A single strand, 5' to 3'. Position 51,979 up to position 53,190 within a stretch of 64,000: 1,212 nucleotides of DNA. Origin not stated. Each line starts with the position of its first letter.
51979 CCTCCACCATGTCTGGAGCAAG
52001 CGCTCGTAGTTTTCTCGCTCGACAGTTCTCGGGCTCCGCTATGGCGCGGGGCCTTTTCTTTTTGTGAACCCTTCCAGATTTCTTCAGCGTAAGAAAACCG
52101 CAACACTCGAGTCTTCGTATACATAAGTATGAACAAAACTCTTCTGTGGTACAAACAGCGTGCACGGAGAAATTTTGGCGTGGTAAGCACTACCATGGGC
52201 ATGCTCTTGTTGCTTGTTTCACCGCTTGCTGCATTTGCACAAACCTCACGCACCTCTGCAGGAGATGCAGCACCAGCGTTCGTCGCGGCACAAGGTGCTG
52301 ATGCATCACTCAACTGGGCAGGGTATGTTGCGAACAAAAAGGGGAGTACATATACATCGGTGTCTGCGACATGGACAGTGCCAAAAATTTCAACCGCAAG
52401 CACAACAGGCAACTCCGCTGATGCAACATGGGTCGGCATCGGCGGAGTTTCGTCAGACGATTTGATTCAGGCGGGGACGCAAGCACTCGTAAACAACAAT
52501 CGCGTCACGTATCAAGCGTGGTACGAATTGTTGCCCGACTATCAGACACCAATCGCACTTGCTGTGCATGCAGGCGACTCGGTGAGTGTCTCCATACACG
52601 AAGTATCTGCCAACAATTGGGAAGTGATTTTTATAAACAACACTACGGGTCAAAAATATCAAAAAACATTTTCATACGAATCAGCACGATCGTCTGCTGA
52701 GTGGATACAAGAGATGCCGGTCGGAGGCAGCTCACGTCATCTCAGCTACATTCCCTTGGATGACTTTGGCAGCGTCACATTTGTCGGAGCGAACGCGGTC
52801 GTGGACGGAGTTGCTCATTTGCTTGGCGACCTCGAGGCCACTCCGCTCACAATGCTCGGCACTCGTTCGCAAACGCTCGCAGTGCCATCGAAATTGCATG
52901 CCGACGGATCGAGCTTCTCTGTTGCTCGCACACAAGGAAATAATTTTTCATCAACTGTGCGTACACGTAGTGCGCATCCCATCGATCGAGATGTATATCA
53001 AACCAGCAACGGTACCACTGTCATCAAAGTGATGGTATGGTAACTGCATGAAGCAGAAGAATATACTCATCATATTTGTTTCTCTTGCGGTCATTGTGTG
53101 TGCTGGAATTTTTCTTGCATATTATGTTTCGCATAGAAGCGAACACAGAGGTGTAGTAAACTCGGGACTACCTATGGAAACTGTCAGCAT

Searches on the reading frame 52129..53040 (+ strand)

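Call 68: search_protein_families(library=pfam, proteins=[window:52129-53040:+], max_evalue=0.001)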
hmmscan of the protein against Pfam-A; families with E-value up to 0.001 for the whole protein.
window:52129-53040:+ (304 aa): 1 family
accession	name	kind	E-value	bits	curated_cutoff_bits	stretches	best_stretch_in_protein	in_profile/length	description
PF01828.24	Peptidase_A4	-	1.1e-39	136.5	22.3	1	62-228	2-172/206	Peptidase A4 family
